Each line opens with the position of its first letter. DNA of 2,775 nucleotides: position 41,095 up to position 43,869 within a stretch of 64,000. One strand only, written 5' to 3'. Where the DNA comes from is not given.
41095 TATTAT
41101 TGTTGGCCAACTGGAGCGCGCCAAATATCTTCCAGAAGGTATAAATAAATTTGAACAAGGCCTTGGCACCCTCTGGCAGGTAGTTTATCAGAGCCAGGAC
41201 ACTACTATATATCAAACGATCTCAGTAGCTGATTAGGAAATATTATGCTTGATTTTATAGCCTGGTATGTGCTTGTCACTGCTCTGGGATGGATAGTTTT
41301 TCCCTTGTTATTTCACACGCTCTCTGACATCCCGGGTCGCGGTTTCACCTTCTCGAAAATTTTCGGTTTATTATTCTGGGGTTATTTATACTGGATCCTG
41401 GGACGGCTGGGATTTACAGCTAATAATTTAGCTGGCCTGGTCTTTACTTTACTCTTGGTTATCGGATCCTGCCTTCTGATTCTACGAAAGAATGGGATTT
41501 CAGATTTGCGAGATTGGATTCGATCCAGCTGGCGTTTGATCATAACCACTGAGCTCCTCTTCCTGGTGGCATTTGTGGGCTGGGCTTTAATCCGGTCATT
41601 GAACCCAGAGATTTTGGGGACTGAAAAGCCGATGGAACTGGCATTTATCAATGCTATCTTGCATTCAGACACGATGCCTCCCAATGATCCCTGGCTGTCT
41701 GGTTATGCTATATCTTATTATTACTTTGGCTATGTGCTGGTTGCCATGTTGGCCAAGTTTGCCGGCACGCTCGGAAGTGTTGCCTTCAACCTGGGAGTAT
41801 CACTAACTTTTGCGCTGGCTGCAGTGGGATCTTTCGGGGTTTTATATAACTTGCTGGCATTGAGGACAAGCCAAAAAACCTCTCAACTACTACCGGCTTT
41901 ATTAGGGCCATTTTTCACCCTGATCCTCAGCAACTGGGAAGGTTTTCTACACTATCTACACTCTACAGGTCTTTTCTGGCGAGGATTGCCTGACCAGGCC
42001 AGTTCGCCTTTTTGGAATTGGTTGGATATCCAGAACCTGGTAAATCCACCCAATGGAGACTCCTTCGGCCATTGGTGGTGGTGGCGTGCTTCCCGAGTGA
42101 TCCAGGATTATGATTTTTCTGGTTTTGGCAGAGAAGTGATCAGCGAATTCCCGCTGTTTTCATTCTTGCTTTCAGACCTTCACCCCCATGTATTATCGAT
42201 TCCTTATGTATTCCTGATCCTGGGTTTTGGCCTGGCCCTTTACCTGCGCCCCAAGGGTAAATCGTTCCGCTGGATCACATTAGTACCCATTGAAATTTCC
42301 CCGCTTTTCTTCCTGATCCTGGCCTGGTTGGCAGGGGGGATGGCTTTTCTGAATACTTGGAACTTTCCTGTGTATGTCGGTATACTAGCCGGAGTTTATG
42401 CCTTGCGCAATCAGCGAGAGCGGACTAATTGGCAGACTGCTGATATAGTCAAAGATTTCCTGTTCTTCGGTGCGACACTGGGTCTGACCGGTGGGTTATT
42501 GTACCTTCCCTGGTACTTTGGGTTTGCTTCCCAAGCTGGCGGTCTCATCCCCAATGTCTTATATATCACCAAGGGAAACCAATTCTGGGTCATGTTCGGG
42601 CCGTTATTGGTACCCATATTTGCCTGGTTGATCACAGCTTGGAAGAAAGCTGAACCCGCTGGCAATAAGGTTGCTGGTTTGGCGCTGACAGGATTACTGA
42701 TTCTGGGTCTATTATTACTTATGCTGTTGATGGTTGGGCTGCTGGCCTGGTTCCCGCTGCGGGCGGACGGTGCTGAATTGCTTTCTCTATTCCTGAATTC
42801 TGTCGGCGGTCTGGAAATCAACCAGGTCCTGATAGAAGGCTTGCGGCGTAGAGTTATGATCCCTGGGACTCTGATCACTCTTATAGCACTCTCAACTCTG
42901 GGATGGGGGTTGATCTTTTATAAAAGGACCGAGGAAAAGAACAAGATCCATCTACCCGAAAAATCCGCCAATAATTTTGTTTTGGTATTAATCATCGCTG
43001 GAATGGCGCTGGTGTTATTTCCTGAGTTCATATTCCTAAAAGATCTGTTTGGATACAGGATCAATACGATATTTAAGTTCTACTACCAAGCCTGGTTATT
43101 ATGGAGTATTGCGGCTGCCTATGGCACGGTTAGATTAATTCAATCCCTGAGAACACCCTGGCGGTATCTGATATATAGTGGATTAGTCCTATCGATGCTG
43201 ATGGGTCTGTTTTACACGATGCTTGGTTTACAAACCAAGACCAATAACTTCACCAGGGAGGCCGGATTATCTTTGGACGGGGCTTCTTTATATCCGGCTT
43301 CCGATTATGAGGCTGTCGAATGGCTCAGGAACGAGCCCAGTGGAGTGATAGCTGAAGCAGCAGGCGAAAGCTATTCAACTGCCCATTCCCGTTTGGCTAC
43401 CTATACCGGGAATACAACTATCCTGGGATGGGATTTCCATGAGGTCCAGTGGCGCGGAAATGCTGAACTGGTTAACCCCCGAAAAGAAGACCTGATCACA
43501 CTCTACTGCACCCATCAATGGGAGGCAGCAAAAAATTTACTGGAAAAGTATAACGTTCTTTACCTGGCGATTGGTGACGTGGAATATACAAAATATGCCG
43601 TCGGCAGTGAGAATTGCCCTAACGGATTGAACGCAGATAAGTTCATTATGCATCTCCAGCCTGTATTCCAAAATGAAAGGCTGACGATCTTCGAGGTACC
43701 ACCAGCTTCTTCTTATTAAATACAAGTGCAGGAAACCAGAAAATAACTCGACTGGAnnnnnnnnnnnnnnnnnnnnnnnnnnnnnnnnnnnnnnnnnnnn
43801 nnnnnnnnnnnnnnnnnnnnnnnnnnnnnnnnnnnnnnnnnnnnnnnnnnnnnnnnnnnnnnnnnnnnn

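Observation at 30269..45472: Eight-gene envelope-glycan module dominated by four giant polytopic GT-C-like / 'Chlor_Arch_YYY' proteins of unknown function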

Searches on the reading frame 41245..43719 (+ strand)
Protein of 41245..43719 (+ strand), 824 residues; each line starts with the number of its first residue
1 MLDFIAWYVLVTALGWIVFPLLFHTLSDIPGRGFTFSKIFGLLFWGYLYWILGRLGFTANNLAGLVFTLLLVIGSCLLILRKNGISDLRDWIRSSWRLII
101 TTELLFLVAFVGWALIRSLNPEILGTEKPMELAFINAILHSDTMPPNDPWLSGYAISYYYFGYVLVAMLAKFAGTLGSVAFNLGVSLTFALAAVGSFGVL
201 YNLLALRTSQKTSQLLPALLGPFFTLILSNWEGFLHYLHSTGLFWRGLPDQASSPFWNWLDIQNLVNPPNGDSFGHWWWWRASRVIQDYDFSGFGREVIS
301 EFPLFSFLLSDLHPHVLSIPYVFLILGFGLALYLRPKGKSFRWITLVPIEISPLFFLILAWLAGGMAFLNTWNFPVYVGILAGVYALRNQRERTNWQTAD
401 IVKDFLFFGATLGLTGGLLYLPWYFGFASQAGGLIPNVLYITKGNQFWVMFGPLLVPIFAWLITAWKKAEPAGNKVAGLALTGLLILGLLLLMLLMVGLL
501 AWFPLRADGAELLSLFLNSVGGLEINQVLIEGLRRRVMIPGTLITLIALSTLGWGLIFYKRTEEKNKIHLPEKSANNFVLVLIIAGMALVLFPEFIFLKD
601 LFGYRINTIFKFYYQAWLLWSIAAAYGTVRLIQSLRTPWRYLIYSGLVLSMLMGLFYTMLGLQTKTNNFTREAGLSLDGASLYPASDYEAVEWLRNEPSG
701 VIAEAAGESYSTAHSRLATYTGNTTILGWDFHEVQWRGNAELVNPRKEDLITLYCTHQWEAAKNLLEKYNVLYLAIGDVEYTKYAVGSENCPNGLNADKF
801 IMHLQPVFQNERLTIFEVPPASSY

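Call 4: search_protein_families(library=pfam, proteins=[window:41245-43719:+], max_evalue=0.01)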
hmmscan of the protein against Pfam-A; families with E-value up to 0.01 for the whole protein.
window:41245-43719:+ (824 aa): 1 family
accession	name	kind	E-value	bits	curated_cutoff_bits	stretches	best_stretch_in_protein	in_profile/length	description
PF10060.15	DUF2298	-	1.7e-106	357.6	27.8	1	45-620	2-488/488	Uncharacterized membrane protein (DUF2298)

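Call 5: search_protein_families(library=ncbifam, proteins=[window:41245-43719:+], max_evalue=0.01)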
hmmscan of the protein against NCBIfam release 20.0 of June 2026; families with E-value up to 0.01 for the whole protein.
window:41245-43719:+ (824 aa): 1 family
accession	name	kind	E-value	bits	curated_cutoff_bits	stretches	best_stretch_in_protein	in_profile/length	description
TIGR03662.1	Chlor_Arch_YYY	subfamily_domain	7e-131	438.2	300.25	1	2-818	3-726/727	chlor_Arch_YYY domain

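Call 7: search_solved_structures(query=window:41245-43719:+, max_evalue=10)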
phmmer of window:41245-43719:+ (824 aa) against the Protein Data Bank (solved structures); distinct sequences matched with E-value up to 10: 2.
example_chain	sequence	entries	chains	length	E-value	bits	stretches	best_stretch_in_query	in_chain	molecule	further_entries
6jjj_A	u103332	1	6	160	0.82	10.9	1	231-277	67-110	C-type lectin domain family 4 member F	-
7zm7_J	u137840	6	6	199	1.1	10.4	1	386-443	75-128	NADH-ubiquinone oxidoreductase-like protein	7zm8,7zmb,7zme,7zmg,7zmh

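Call 15: find_homologous_proteins(query=window:41245-43719:+, max_evalue=0.00001)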
Query window:41245-43719:+ (824 aa): 5524 proteins with E <= 0.00001 among 8000 candidates; the best 120 are listed.
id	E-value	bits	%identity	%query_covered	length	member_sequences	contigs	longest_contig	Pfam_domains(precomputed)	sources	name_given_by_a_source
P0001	0.0e+0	1818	97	100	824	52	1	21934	PF10060.16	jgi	-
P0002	0.0e+0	1694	89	100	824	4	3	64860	PF10060.16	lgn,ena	-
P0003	0.0e+0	1686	89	100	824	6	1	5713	PF10060.16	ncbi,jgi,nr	ncbi:MAG: hypothetical protein DRI65_08715 [Chloroflexota bacterium]|nr:MAG: hypothetical protein DR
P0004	0.0e+0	1679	88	100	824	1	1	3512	PF10060.16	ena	-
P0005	0.0e+0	1667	87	100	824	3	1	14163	PF10060.16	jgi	-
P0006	0.0e+0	1641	86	100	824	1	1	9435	PF10060.16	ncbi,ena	-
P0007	0.0e+0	1616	84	100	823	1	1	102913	PF10060.16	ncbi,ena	-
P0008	0.0e+0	1598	84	100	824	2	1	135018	PF10060.16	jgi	-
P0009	0.0e+0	1534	80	100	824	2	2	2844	PF10060.16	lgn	-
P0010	0.0e+0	1433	74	100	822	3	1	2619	PF10060.16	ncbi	-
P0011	0.0e+0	1372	72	99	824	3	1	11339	PF10060.16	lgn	-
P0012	0.0e+0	1322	68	100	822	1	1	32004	PF10060.16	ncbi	-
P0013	0.0e+0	1270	66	100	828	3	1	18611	PF10060.16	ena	-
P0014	0.0e+0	1258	66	99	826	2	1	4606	PF10060.16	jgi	-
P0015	0.0e+0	1256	66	100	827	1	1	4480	PF10060.16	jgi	jgi:YYY domain-containing protein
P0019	0.0e+0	1246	66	100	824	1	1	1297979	PF10060.16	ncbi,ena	-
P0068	4.8e-278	943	52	99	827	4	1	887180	PF10060.16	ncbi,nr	ncbi:MAG: DUF2298 domain-containing protein [Anaerolineales bacterium]|nr:DUF2298 domain-containing 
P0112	1.2e-228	780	46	99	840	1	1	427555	PF10060.16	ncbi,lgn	-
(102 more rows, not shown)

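Call 21: find_encoding_contigs(protein=P0019, flank=10000, max_places=1)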
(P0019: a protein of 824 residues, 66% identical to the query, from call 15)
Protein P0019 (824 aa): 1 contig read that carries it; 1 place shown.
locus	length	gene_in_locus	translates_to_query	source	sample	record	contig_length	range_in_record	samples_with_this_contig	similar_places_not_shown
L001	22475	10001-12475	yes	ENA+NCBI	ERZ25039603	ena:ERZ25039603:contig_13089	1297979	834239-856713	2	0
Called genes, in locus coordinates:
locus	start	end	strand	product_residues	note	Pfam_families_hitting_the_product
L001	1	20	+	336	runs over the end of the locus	PF03706:LPG_synthase_TM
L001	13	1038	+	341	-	PF01073:3Beta_HSD, PF01370:Epimerase, PF02719:Polysacc_synt_2, PF04321:RmlD_sub_bind, PF16363:GDP_Man_Dehyd, PF07993:NAD_binding_4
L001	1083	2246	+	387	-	PF20706:GT4-conflict (faint), PF13439:Glyco_transf_4, PF13579:Glyco_trans_4_4, PF00534:Glycos_transf_1, PF13692:Glyco_trans_1_4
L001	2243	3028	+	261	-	PF13489:Methyltransf_23, PF13847:Methyltransf_31, PF08241:Methyltransf_11, PF08242:Methyltransf_12 (faint), PF13649:Methyltransf_25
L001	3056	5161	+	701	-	PF13231:PMT_2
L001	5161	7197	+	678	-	PF02366:PMT, PF13231:PMT_2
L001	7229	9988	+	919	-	PF10060:DUF2298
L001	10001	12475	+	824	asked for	PF10060:DUF2298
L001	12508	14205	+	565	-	-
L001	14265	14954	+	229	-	PF02224:Cytidylate_kin, PF13189:Cytidylate_kin2, PF13238:AAA_18 (faint), PF01202:SKI (faint), PF13207:AAA_17 (faint)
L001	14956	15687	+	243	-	PF01553:Acyltransferase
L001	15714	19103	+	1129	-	PF00672:HAMP, PF13185:GAF_2 (weak), PF00989:PAS (weak), PF00512:HisKA, PF02518:HATPase_c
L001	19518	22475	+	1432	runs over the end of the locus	PF04997:RNA_pol_Rpb1_1, PF00623:RNA_pol_Rpb1_2, PF04983:RNA_pol_Rpb1_3, PF05000:RNA_pol_Rpb1_4 (faint), PF04998:RNA_pol_Rpb1_5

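Call 22: find_encoding_contigs(protein=P0068, flank=10000, max_places=1)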
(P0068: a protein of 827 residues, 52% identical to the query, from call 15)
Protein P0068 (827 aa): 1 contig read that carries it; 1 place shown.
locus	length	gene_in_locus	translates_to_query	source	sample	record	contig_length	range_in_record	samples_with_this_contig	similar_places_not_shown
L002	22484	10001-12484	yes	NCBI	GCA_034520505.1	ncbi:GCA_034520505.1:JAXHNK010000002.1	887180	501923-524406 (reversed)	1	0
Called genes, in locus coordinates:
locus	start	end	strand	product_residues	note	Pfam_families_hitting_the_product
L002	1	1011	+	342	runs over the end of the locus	PF00106:adh_short (faint), PF01073:3Beta_HSD, PF01370:Epimerase, PF02719:Polysacc_synt_2, PF04321:RmlD_sub_bind, PF07993:NAD_binding_4, PF16363:GDP_Man_Dehyd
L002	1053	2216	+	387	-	PF20706:GT4-conflict (faint), PF13439:Glyco_transf_4, PF13579:Glyco_trans_4_4, PF00534:Glycos_transf_1, PF13692:Glyco_trans_1_4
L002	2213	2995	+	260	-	PF13489:Methyltransf_23, PF13847:Methyltransf_31, PF08241:Methyltransf_11, PF08242:Methyltransf_12 (weak), PF13649:Methyltransf_25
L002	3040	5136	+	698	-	PF13231:PMT_2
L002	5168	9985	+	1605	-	PF13231:PMT_2, PF10060:DUF2298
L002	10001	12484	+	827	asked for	PF10060:DUF2298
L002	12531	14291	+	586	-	-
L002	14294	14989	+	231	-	PF02224:Cytidylate_kin, PF13189:Cytidylate_kin2 (faint), PF13238:AAA_18 (faint)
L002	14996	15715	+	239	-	PF01553:Acyltransferase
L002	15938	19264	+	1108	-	PF02743:dCache_1 (weak), PF00672:HAMP, PF01590:GAF (weak), PF13185:GAF_2, PF00989:PAS (weak), PF08448:PAS_4 (weak), PF00512:HisKA, PF02518:HATPase_c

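Call 23: find_encoding_contigs(protein=P0112, flank=10000, max_places=1)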
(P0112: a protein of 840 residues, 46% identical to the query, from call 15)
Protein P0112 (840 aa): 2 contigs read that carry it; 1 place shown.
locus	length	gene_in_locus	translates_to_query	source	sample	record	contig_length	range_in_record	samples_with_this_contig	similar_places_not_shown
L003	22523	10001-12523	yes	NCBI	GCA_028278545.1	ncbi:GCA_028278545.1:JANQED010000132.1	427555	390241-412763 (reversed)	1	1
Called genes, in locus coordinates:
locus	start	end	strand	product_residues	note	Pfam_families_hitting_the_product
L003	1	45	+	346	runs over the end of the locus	PF01073:3Beta_HSD, PF01370:Epimerase, PF02719:Polysacc_synt_2, PF04321:RmlD_sub_bind (weak), PF08659:KR (faint), PF16363:GDP_Man_Dehyd, PF07993:NAD_binding_4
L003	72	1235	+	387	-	PF20706:GT4-conflict (faint), PF13439:Glyco_transf_4, PF13579:Glyco_trans_4_4, PF00534:Glycos_transf_1, PF13692:Glyco_trans_1_4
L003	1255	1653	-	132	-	PF01850:PIN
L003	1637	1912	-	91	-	-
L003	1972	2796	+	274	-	PF13489:Methyltransf_23, PF08241:Methyltransf_11, PF08242:Methyltransf_12 (weak), PF13649:Methyltransf_25, PF13847:Methyltransf_31 (weak)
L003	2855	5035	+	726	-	PF13231:PMT_2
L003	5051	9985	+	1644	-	PF13231:PMT_2, PF10060:DUF2298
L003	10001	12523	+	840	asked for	PF10060:DUF2298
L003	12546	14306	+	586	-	-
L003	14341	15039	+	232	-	PF02224:Cytidylate_kin, PF13189:Cytidylate_kin2, PF13238:AAA_18 (weak), PF13207:AAA_17 (faint)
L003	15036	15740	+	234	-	PF01553:Acyltransferase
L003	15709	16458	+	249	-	PF01553:Acyltransferase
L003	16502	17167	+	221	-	PF01553:Acyltransferase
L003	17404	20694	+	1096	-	PF02743:dCache_1, PF13188:PAS_8 (faint), PF00672:HAMP, PF13185:GAF_2 (weak), PF00989:PAS (weak), PF00512:HisKA, PF02518:HATPase_c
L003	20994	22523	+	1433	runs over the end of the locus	PF04997:RNA_pol_Rpb1_1, PF00623:RNA_pol_Rpb1_2, PF04983:RNA_pol_Rpb1_3, PF05000:RNA_pol_Rpb1_4 (weak), PF04998:RNA_pol_Rpb1_5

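Call 27: find_related_loci(query=A1, collection=genome_contigs, flank=10000)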
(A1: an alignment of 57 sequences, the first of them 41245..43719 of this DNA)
Query A1 (824 aa) in genome_contigs; peptide patterns used: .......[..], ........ (x = any residue, [..] = any of these).
600 stretches matched a pattern (row limit reached: there are more); 509 encode a relative of the query (tblastn E <= 1e-3); the best 80 are kept; 80 distinct loci.
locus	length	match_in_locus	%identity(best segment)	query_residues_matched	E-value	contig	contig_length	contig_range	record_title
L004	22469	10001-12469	84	1-823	0e+0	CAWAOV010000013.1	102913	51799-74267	MAG: uncultured Chloroflexia bacterium isolate MFD03804.bin.2.113 genome assembly, contig: contig_48846, whole genome sh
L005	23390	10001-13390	74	1-823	0e+0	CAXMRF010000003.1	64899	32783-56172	MAG: uncultured Nitrosomonadaceae bacterium isolate 10C-St20-MC-01_bin.10.strict genome assembly, contig: NODE_3_length_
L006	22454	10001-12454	65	1-818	0e+0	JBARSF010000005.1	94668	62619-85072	MAG: Anaerolineales bacterium isolate MFD12959_ilm_asm_bin54 k127_111047, whole genome shotgun sequence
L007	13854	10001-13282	64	1-821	0e+0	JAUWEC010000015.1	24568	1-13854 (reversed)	MAG: Chloroflexota bacterium isolate CSMAG_2180 CSMAG_2180_k141_1383563_length_24568_cov_10.7495, whole genome shotgun s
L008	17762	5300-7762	66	1-820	0e+0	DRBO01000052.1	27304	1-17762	MAG TPA_asm: Chloroflexota bacterium isolate HyVt-23 Ga0136651_10000276, whole genome shotgun sequence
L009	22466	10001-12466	63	1-816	0e+0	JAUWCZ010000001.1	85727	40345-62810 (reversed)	MAG: Chloroflexota bacterium isolate CSMAG_2151 CSMAG_2151_k141_2293269_length_85727_cov_10.2222, whole genome shotgun s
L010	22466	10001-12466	52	1-816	0e+0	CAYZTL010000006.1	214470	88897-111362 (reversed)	MAG TPA_asm: uncultured Anaerolineales bacterium isolate binchicken_co17_321 genome assembly, contig: NODE_105_length_21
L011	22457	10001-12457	52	1-817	0e+0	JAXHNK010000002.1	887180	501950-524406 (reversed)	MAG: Anaerolineales bacterium isolate Salar_de_Ascotan_soil_MAG_ASO84 contig_2104_polypolish, whole genome shotgun seque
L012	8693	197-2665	50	1-818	0e+0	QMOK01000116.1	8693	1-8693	MAG: Chloroflexota bacterium isolate B10_G9 B10_Guay9_scaffold_11376, whole genome shotgun sequence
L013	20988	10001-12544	47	1-819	0e+0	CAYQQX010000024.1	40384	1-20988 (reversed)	MAG TPA_asm: uncultured Anaerolineales bacterium isolate binchicken_co65_18 genome assembly, contig: NODE_3832_length_40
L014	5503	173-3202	46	1-819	0e+0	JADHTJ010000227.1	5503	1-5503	MAG: Anaerolineales bacterium isolate BS150m-G17 BS-150m-C14537, whole genome shotgun sequence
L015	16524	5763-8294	46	1-819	0e+0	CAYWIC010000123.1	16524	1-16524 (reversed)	MAG TPA_asm: uncultured Anaerolineales bacterium isolate binchicken_co65_55 genome assembly, contig: NODE_14208_length_1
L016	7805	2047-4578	46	1-817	0e+0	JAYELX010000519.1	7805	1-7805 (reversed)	MAG: Chloroflexota bacterium isolate MAG096 MAG096_519, whole genome shotgun sequence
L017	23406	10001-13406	44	1-819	0e+0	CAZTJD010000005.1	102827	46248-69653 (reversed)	MAG TPA_asm: uncultured Anaerolineales bacterium isolate SRP214966_co2_360 genome assembly, contig: NODE_122_length_1028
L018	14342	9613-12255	45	1-819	0e+0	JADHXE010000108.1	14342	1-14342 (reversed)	MAG: Anaerolineales bacterium isolate BS750m-G45 BS-750m-C7193, whole genome shotgun sequence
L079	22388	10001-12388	43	1-819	2e-172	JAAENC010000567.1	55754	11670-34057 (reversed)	MAG: Chloroflexota bacterium isolate Bse_22 BseG_CONTIG1549509, whole genome shotgun sequence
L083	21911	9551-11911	42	15-821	3e-166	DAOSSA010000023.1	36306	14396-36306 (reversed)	MAG TPA_asm: Brevefilum sp. isolate AMR_MDS_2253 NODE_1284_length_36306_cov_12.499655, whole genome shotgun sequence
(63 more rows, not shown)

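Call 30: predict_structure(alignment_id=A1)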
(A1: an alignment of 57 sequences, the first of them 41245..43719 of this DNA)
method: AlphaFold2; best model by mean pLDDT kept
length: 824 residues; sequences in the alignment: 57
mean_pLDDT: 87.8   pTM: 0.92
mean pLDDT of the five models: 87.8, 87.8, 85.6, 84.6, 82.7
residues with pLDDT >= 90: 476; 70-90: 281; 50-70: 55; < 50: 12
segments of 3 or more residues with pLDDT < 50: 152-157, 564-567
pLDDT, mean of each block of 10 residues (from residue 1): 96 98 93 97 96 90 96 95 91 96 98 94 76 86 68 51 91 93 97 98 91 93 97 92 76 85 84 76 89 86 91 89 97 86 90 95 89 92 93 77 94 94 71 80 95 97 85 80 93 92 74 82 90 92 95 85 52 84 96 87 79 95 97 88 95 95 88 85 79 89 80 79 81 70 85 94 93 93 87 92 94 91 51
secondary structure, 60 per line:
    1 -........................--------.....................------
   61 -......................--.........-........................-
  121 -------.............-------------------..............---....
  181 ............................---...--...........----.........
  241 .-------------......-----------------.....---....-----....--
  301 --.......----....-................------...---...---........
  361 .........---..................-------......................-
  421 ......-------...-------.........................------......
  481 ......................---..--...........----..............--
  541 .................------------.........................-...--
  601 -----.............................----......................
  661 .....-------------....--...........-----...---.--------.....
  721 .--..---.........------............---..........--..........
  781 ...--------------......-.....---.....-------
elements in order (helices of 4 or more, strands of 3 or more residues): H2-25 H34-54 H62-83 H86-94 H96-119 H128-140 H160-173 H177-208 H217-227 H232-241 H255-260 H278-282 E286-289 E295-298 H303-309 H314-317 H319-334 E341-343 E347-349 H353-369 H373-390 H398-419 H421-426 E434-436 H444-468 H475-502 H512-520 H525-538 H541-557 H570-594 E596-598 H606-634 H639-665 H679-682 H685-695 E701-703 H716-721 H730-737 H744-755 H759-768 E771-777 H778-783 H798-803 E805-809 E813-817

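Call 32: fold_search(model_id=the predicted structure, library=pdb)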
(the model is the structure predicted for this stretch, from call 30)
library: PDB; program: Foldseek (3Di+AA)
matches with E <= 10: 261; with E <= 0.001: 3
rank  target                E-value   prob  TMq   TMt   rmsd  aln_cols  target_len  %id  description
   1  7zlg_A                3.7e-06  1.00  0.32  0.38  16.9       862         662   10  Cryo-EM structure of C-mannosyltransferase CeDPY19, in complex with acceptor peptide and bound to CMT2-Fab and anti-Fa (released 2023-01-11)
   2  7zlh_A                1.5e-05  1.00  0.30  0.35  16.7       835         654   11  Cryo-EM structure of C-mannosyltransferase CeDPY19, in apo state, bound to CMT2-Fab and anti-Fab nanobody (released 2023-01-11)
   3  7zli_A                1.8e-05  1.00  0.32  0.37  16.2       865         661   10  Cryo-EM structure of C-mannosyltransferase CeDPY19, in complex with Dol25-P-Man and bound to CMT2-Fab and anti-Fab nan (released 2023-01-11)
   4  8if8_C                2.4e-03  1.00  0.41  0.53  13.5       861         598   11  Arabinosyltransferase AftA (released 2023-05-31)
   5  3vu0_A                2.6e-02  1.00  0.12  0.55   5.1       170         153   13  Crystal structure of the C-terminal globular domain of oligosaccharyltransferase (AfAglB-S2, AF_0040, O30195_ARCFU) fr (released 2013-01-23)
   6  3vu0_C                3.8e-02  1.00  0.12  0.56   4.9       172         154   12  Crystal structure of the C-terminal globular domain of oligosaccharyltransferase (AfAglB-S2, AF_0040, O30195_ARCFU) fr (released 2013-01-23)
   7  7y75_B                4.5e-02  0.15  0.09  0.12  31.5       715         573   12  SIT1-ACE2-BA.2 RBD (released 2022-11-30)
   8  8if8_B                4.6e-02  0.96  0.31  0.38  18.1       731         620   12  Arabinosyltransferase AftA (released 2023-05-31)
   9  3vu0_B                7.6e-02  1.00  0.12  0.53   4.9       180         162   13  Crystal structure of the C-terminal globular domain of oligosaccharyltransferase (AfAglB-S2, AF_0040, O30195_ARCFU) fr (released 2013-01-23)
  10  9ky1_A                2.2e-01  0.04  0.07  0.08  30.0       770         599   10  Structure of human B0AT1-ACE2 complex with compound1 (released 2025-12-10)
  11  9g8k_B                3.1e-01  0.06  0.08  0.09  28.0       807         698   10  Structure of K+-dependent Na+-PPase from Thermotoga maritima in complex with Ca2+ and Etidronate (released 2025-06-04)
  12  5lzr_B                3.2e-01  0.06  0.09  0.10  29.6       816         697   12  Crystal structure of Thermotoga maritima sodium pumping membrane integral pyrophosphatase in complex with tungstate an (released 2016-12-14)
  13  4r0c_D                3.2e-01  0.05  0.07  0.10  26.5       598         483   11  Crystal structure of the Alcanivorax borkumensis YdaH transporter reveals an unusual topology (released 2015-04-29)
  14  7c77_B                4.9e-01  0.08  0.10  0.15  24.9       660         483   14  Cryo-EM structure of mouse TLR3 in complex with UNC93B1 (released 2021-01-06)
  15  7dj1_A                5.1e-01  0.04  0.08  0.11  27.0       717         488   10  Crystal structure of the G26C mutant of LeuT (released 2021-04-07)
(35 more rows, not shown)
